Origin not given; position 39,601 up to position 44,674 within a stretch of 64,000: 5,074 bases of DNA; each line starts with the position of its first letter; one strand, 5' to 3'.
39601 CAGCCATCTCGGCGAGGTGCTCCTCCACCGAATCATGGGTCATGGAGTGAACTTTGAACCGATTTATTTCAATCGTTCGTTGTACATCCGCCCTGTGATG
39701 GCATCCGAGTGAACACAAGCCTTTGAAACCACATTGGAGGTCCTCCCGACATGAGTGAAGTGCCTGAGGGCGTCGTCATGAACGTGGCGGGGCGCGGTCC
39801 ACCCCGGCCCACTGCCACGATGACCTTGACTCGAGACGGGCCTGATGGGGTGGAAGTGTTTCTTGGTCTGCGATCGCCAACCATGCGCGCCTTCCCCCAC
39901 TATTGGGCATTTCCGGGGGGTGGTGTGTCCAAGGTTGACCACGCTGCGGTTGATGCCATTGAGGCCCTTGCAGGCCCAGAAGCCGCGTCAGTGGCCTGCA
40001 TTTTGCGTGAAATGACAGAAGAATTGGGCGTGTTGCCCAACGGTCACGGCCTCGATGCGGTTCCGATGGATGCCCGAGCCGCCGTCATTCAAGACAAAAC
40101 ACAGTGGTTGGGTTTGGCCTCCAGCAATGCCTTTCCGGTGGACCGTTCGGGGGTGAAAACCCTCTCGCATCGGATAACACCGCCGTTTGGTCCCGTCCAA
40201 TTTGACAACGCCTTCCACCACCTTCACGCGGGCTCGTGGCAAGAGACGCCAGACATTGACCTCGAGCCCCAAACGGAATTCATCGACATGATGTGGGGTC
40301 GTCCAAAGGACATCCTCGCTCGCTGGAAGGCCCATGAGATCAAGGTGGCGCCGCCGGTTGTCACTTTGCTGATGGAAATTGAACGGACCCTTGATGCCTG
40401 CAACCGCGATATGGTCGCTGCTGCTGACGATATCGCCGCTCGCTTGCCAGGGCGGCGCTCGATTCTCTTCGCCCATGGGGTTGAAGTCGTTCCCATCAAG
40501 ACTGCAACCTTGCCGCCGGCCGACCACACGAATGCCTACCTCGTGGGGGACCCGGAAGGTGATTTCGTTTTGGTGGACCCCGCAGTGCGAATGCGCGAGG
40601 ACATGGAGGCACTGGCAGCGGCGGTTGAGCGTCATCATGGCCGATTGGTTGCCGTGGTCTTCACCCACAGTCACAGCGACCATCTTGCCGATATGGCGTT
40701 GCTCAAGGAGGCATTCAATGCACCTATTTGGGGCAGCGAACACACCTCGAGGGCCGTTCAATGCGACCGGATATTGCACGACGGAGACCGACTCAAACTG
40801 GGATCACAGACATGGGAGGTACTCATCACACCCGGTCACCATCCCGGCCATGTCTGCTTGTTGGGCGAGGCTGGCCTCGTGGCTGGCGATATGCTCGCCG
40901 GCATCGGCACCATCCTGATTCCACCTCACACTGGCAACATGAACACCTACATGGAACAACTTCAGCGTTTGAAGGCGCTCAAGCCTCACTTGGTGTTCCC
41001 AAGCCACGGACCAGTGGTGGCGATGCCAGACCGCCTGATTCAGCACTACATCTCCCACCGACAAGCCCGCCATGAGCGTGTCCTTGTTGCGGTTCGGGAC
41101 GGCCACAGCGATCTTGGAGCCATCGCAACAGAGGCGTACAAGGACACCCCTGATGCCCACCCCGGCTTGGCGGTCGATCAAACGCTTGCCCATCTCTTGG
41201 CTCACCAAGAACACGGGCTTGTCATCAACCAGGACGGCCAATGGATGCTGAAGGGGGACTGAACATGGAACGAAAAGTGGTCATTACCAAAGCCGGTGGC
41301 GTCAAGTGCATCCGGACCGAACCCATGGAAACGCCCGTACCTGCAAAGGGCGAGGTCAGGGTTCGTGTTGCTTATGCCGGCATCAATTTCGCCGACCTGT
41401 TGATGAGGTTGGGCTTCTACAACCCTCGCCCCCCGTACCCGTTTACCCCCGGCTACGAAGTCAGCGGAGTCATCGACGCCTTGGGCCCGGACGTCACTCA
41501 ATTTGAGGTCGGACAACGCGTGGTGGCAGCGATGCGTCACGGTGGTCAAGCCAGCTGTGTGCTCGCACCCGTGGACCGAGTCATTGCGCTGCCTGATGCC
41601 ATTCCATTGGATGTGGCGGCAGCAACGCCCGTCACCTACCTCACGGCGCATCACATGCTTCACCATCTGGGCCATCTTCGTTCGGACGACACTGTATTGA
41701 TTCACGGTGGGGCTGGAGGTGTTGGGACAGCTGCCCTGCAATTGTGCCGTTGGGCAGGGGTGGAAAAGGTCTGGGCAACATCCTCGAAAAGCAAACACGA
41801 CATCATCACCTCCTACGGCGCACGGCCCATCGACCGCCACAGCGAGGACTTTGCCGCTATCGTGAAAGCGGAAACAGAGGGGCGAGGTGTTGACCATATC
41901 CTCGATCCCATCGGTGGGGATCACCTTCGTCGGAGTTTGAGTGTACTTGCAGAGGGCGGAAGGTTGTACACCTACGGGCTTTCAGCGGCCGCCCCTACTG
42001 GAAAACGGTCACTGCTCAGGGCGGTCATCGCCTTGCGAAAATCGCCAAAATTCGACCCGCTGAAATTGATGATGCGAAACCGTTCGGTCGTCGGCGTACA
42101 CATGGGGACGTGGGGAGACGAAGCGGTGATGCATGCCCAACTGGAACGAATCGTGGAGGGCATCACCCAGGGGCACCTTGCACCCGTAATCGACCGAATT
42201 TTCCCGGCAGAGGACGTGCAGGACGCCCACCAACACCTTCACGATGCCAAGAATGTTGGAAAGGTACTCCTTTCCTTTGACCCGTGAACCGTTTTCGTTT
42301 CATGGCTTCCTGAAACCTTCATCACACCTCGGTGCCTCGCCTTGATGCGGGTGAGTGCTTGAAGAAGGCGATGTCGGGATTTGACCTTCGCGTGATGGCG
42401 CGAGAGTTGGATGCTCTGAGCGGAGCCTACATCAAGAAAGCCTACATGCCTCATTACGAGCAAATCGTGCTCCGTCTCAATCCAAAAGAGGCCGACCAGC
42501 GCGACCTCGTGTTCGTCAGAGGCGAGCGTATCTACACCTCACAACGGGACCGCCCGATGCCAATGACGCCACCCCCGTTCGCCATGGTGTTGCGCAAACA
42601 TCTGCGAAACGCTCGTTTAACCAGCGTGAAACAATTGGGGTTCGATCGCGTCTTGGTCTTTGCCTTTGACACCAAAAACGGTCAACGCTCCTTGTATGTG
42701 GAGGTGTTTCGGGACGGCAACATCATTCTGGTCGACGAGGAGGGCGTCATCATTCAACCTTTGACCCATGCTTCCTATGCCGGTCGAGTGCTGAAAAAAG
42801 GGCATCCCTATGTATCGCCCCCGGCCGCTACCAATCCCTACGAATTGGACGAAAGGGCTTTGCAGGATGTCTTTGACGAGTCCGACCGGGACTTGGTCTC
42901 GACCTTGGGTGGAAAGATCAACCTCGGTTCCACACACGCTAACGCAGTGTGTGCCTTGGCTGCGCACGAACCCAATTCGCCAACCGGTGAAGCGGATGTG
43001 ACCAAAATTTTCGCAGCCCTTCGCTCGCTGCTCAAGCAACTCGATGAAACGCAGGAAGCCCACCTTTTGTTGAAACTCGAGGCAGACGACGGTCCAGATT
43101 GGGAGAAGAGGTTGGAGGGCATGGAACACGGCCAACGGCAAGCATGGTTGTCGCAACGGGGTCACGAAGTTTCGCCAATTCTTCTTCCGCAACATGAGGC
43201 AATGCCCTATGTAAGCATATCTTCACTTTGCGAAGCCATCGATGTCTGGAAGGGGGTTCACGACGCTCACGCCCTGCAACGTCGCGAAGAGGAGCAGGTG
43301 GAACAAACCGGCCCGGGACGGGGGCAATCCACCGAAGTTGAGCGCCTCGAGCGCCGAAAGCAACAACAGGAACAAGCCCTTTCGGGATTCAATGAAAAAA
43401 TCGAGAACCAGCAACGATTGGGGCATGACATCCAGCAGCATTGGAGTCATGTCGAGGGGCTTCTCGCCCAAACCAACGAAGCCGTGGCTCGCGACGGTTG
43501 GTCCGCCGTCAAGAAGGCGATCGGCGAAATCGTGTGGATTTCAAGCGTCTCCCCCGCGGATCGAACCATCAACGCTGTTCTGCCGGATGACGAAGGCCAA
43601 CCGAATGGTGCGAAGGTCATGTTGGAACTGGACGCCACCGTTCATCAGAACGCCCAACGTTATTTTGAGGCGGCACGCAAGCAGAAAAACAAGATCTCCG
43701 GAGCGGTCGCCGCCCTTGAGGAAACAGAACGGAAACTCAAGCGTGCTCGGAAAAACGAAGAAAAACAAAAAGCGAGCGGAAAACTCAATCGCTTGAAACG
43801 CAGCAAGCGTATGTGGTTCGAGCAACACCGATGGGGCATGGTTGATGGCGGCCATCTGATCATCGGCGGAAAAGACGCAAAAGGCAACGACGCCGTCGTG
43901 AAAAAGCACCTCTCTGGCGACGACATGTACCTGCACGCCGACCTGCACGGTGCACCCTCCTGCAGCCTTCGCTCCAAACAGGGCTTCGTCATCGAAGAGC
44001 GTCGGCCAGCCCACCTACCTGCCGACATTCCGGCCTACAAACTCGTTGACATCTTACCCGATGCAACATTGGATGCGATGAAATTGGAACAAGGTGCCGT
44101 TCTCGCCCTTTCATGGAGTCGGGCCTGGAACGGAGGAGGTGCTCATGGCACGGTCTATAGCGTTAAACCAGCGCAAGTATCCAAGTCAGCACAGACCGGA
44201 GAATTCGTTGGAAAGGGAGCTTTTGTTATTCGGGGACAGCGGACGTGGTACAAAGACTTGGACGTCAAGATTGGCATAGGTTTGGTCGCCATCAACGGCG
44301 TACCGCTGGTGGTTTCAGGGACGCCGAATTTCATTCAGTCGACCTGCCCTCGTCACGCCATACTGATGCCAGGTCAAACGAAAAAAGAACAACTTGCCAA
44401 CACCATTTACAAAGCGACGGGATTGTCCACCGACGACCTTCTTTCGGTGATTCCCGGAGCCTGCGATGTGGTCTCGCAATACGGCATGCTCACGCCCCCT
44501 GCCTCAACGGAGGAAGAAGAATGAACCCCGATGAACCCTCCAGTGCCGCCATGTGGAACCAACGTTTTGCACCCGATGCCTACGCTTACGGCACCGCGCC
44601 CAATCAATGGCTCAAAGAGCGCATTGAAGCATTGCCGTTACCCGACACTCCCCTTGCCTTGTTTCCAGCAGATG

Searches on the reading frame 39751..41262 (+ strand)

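Call 18: search_protein_families(library=pfam, proteins=[window:39751-41262:+], max_evalue=0.001)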
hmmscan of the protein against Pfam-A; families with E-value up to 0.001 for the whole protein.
window:39751-41262:+ (503 aa): 4 families
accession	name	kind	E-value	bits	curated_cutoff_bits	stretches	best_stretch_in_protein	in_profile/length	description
PF00753.33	Lactamase_B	-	3.3e-21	76.6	22.7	1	258-419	4-196/196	Metallo-beta-lactamase superfamily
PF12706.13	Lactamase_B_2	-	6.2e-08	32.9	27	1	273-336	3-70/200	Beta-lactamase superfamily domain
PF00293.34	NUDIX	-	0.00017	22.1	21.1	0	21-96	5-60/134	NUDIX domain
PF14597.12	Lactamase_B_5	-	0.00033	20.6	28.4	1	261-383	24-139/199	Metallo-beta-lactamase superfamily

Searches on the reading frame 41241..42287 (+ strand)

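Call 18: search_protein_families(library=pfam, proteins=[window:41241-42287:+], max_evalue=0.001)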
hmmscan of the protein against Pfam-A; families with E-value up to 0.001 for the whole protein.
window:41241-42287:+ (348 aa): 3 families
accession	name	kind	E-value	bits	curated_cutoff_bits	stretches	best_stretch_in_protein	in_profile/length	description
PF13602.12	ADH_zinc_N_2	-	9.4e-24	85.3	27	1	196-344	6-134/134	Zinc-binding dehydrogenase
PF00107.32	ADH_zinc_N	-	8.5e-20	71.5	31.8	1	160-296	1-122/129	Zinc-binding dehydrogenase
PF08240.17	ADH_N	-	3.1e-17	63.2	23.5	1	36-118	2-103/104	Alcohol dehydrogenase GroES-like domain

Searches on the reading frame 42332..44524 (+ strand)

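Call 18: search_protein_families(library=pfam, proteins=[window:42332-44524:+], max_evalue=0.001)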
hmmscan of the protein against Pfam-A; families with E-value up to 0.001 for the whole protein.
window:42332-44524:+ (730 aa): 2 families
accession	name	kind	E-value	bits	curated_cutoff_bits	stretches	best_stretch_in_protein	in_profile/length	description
PF05833.16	NFACT_N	-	7.9e-54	183.6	31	1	16-482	2-424/456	NFACT N-terminal and middle domains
PF05670.18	NFACT-R_1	-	3.4e-20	73.1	29.8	1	495-635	4-112/112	NFACT protein RNA binding domain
